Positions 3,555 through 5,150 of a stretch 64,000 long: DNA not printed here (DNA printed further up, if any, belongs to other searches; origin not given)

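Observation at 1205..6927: Divergent acyl / aminoacyl tailoring cassette: ATP-grasp, GNAT, PaaK-like ligase, two NeuD/PglD-like acyltransferases and a CapA-like protein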

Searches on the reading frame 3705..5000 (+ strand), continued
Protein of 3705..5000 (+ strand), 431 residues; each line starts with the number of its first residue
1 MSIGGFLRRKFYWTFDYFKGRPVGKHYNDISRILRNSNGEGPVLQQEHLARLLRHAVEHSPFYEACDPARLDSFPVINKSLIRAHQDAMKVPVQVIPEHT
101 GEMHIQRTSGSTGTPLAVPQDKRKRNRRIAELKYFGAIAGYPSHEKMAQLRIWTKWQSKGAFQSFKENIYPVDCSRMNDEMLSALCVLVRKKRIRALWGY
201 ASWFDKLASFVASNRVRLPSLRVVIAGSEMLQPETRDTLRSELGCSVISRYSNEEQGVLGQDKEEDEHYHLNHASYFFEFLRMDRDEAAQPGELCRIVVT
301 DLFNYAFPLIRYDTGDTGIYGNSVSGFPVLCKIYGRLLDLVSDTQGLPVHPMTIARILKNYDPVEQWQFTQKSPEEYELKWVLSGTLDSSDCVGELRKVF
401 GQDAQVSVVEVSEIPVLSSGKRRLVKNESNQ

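Call 47: find_encoding_contigs(protein=P0044, flank=8000, max_places=2)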
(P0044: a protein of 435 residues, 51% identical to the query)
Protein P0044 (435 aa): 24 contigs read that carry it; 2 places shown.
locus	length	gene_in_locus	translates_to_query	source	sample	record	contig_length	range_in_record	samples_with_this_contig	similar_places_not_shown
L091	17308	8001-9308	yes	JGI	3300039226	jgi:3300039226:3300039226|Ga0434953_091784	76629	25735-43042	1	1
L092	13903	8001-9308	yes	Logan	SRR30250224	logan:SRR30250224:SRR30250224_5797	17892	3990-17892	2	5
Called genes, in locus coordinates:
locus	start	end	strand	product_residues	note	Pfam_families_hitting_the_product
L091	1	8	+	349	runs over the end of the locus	PF01757:Acyl_transf_3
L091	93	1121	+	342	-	PF04055:Radical_SAM, PF13186:SPASM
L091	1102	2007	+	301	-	PF13641:Glyco_tranf_2_3 (faint), PF00535:Glycos_transf_2, PF10111:Glyco_tranf_2_2 (weak)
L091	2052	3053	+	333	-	PF13641:Glyco_tranf_2_3 (weak), PF00535:Glycos_transf_2, PF10111:Glyco_tranf_2_2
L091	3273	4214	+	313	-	-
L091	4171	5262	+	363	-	PF00535:Glycos_transf_2, PF10111:Glyco_tranf_2_2 (weak)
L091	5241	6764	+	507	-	PF01943:Polysacc_synt, PF13440:Polysacc_synt_3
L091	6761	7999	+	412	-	PF02655:ATP-grasp_3 (faint), PF02786:CPSase_L_D2, PF07478:Dala_Dala_lig_C (weak), PF13535:ATP-grasp_4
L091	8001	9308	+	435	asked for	PF27533:CapK_C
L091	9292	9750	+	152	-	PF13420:Acetyltransf_4 (weak), PF00583:Acetyltransf_1, PF13673:Acetyltransf_10, PF13508:Acetyltransf_7, PF08445:FR47 (weak)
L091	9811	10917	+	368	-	PF01041:DegT_DnrJ_EryC1, PF01212:Beta_elim_lyase (weak)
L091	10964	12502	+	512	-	PF14264:Glucos_trans_II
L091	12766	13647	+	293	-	PF13274:SocA_Panacea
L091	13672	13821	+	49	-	-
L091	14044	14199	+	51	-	-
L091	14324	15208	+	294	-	PF01381:HTH_3, PF04545:Sigma70_r4 (faint), PF12844:HTH_19 (weak), PF13560:HTH_31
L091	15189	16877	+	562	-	PF00664:ABC_membrane, PF00005:ABC_tran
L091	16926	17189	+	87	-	-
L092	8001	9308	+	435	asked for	PF27533:CapK_C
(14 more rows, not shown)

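Call 48: find_encoding_contigs(protein=P0017, flank=10000, max_places=1)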
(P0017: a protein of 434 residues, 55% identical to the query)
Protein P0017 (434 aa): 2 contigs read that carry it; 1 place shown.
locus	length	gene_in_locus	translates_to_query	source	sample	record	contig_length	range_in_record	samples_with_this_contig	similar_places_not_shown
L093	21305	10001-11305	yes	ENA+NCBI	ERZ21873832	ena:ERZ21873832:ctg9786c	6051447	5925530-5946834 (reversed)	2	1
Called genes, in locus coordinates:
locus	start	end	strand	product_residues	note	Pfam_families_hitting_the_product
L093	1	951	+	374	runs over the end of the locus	PF00155:Aminotran_1_2, PF01041:DegT_DnrJ_EryC1, PF00266:Aminotran_5 (weak)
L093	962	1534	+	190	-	PF25084:LbH_EIF2B, PF00132:Hexapep, PF25087:GMPPB_C (weak), PF14602:Hexapep_2 (weak), PF00132:Hexapep, PF14602:Hexapep_2 (weak)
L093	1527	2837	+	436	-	PF03721:UDPG_MGDP_dh_N, PF00984:UDPG_MGDP_dh, PF03720:UDPG_MGDP_dh_C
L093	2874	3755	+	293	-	PF01408:GFO_IDH_MocA, PF02894:GFO_IDH_MocA_C, PF22725:GFO_IDH_MocA_C3 (weak)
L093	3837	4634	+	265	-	PF00459:Inositol_P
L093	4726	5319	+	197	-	PF01583:APS_kinase, PF13238:AAA_18 (weak), PF13671:AAA_33 (weak)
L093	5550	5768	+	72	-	PF09834:DUF2061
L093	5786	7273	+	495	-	PF01943:Polysacc_synt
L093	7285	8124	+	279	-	PF00685:Sulfotransfer_1, PF13469:Sulfotransfer_3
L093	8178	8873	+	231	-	PF17784:Sulfotransfer_4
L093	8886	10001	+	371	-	PF00155:Aminotran_1_2 (faint), PF01041:DegT_DnrJ_EryC1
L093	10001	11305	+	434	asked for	PF27533:CapK_C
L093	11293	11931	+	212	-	PF25087:GMPPB_C (weak), PF00132:Hexapep (weak)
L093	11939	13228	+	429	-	PF09587:PGA_cap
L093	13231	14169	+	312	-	PF00535:Glycos_transf_2, PF13641:Glyco_tranf_2_3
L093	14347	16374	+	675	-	PF21360:PylC-like_N, PF15632:ATPgrasp_Ter (weak), PF01370:Epimerase, PF04321:RmlD_sub_bind (weak), PF16363:GDP_Man_Dehyd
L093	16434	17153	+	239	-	PF08889:WbqC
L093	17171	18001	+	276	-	PF05853:BKACE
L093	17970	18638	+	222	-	PF25084:LbH_EIF2B (weak), PF25087:GMPPB_C (faint), PF00132:Hexapep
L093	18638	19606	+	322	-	PF00535:Glycos_transf_2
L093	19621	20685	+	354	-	-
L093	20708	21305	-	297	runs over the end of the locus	PF04577:Glyco_transf_61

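Call 49: find_encoding_contigs(protein=P0009, flank=10000, max_places=1)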
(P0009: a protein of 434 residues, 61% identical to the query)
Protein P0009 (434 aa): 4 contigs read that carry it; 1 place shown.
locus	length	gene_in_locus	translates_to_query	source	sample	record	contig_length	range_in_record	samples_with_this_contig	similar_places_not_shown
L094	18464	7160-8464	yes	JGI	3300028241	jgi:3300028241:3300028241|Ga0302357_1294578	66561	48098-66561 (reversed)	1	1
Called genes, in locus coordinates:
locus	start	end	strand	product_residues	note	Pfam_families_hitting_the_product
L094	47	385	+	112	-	-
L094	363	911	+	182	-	PF00132:Hexapep (weak), PF14602:Hexapep_2 (weak)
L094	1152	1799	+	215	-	PF17836:PglD_N, PF25084:LbH_EIF2B, PF25087:GMPPB_C, PF00132:Hexapep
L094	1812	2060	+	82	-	-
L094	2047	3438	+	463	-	PF00501:AMP-binding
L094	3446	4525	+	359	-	PF04443:LuxE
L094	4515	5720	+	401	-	PF05893:LuxC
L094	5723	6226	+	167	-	PF14196:ATC_hydrolase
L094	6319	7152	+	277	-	PF00756:Esterase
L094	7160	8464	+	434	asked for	PF27533:CapK_C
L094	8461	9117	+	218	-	PF17836:PglD_N, PF25084:LbH_EIF2B (faint), PF25087:GMPPB_C (faint), PF00132:Hexapep (faint)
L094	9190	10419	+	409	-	PF09587:PGA_cap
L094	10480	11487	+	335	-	PF13480:Acetyltransf_6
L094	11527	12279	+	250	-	PF08889:WbqC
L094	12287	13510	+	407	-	PF28486:AnkG_N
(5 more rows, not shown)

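Call 65: predict_structure(alignment_id=A2)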
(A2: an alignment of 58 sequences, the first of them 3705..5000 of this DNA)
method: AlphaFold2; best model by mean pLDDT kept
length: 431 residues; sequences in the alignment: 58
mean_pLDDT: 91.7   pTM: 0.89
mean pLDDT of the five models: 91.7, 91.5, 91.3, 90.1, 87.8
residues with pLDDT >= 90: 323; 70-90: 91; 50-70: 17; < 50: 0
segments of 3 or more residues with pLDDT < 50: none
pLDDT, mean of each block of 10 residues (from residue 1): 92 96 97 94 97 98 98 95 95 94 84 78 95 95 94 73 87 88 96 95 90 94 89 90 95 90 91 98 95 96 97 94 91 88 91 86 92 95 92 95 96 76 80 64
secondary structure, 60 per line:
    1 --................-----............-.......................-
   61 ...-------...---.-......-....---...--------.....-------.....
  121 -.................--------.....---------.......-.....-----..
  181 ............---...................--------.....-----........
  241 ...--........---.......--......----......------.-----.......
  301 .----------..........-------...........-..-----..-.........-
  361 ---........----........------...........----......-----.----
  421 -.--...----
elements in order: H3-18 H24-35 H37-59 H79-84 H86-89 E104-108 E116-120 H122-138 E147-151 H161-167 E169-173 H179-192 E196-200 H201-214 E223-227 H233-243 E246-253 E257-263 E266-271 E276-281 E294-301 E312-321 E329-336 H351-359 E364-371 E376-383 H390-400 E405-410 E425-427

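Call 68: fold_search(model_id=the predicted structure, library=pdb)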
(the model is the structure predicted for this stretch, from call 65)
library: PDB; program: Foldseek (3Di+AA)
matches with E <= 10: 1733; with E <= 0.001: 633
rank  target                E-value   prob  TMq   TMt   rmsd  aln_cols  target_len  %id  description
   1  4rvn_B                9.6e-25  1.00  0.65  0.66   6.6       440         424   18  Crystal structure of a Putative Acyl-CoA ligase (BT_0428) from Bacteroides thetaiotaomicron VPI-5482 at 2.20 A resolut (released 2015-01-21)
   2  4r1m_A                1.2e-24  1.00  0.62  0.61  10.3       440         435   19  Crystal structure of a Putative Acyl-CoA ligase (BT_0428) from Bacteroides thetaiotaomicron VPI-5482 at 2.48 A resolut (released 2014-08-27)
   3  2y27_B                1.5e-24  1.00  0.62  0.62   6.6       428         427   20  crystal structure of PaaK1 in complex with ATP from Burkholderia cenocepacia (released 2011-05-04)
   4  4r1m_D                4.5e-24  1.00  0.65  0.66   6.8       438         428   18  Crystal structure of a Putative Acyl-CoA ligase (BT_0428) from Bacteroides thetaiotaomicron VPI-5482 at 2.48 A resolut (released 2014-08-27)
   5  4rvn_D                4.8e-24  1.00  0.65  0.66   6.8       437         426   18  Crystal structure of a Putative Acyl-CoA ligase (BT_0428) from Bacteroides thetaiotaomicron VPI-5482 at 2.20 A resolut (released 2015-01-21)
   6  4r1m_C                4.8e-24  1.00  0.61  0.61  10.4       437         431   18  Crystal structure of a Putative Acyl-CoA ligase (BT_0428) from Bacteroides thetaiotaomicron VPI-5482 at 2.48 A resolut (released 2014-08-27)
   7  4r1m_B                5.4e-24  1.00  0.65  0.65   6.6       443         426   18  Crystal structure of a Putative Acyl-CoA ligase (BT_0428) from Bacteroides thetaiotaomicron VPI-5482 at 2.48 A resolut (released 2014-08-27)
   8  4r1l_B                6.5e-24  1.00  0.65  0.66   6.7       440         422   18  Crystal structure of a Putative Acyl-CoA ligase (BT_0428) from Bacteroides thetaiotaomicron VPI-5482 at 2.42 A resolut (released 2014-08-27)
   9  4rvo_B                1.3e-23  1.00  0.65  0.65   6.7       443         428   18  Crystal structure of a Putative Acyl-CoA ligase (BT_0428) from Bacteroides thetaiotaomicron VPI-5482 at 2.41 A resolut (released 2014-12-31)
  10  4rvo_D                1.7e-23  1.00  0.64  0.65   6.8       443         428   18  Crystal structure of a Putative Acyl-CoA ligase (BT_0428) from Bacteroides thetaiotaomicron VPI-5482 at 2.41 A resolut (released 2014-12-31)
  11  4r1l_A                2.0e-23  1.00  0.58  0.58  10.4       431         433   18  Crystal structure of a Putative Acyl-CoA ligase (BT_0428) from Bacteroides thetaiotaomicron VPI-5482 at 2.42 A resolut (released 2014-08-27)
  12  2y27_A                2.4e-23  1.00  0.63  0.64   6.5       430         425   20  crystal structure of PaaK1 in complex with ATP from Burkholderia cenocepacia (released 2011-05-04)
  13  4r1l_D                2.9e-23  1.00  0.62  0.62   6.8       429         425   18  Crystal structure of a Putative Acyl-CoA ligase (BT_0428) from Bacteroides thetaiotaomicron VPI-5482 at 2.42 A resolut (released 2014-08-27)
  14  4r1l_C                2.9e-23  1.00  0.59  0.59  10.3       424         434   19  Crystal structure of a Putative Acyl-CoA ligase (BT_0428) from Bacteroides thetaiotaomicron VPI-5482 at 2.42 A resolut (released 2014-08-27)
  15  2y4n_A                3.7e-23  1.00  0.63  0.63   6.4       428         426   20  PaaK1 in complex with phenylacetyl adenylate (released 2011-03-01)
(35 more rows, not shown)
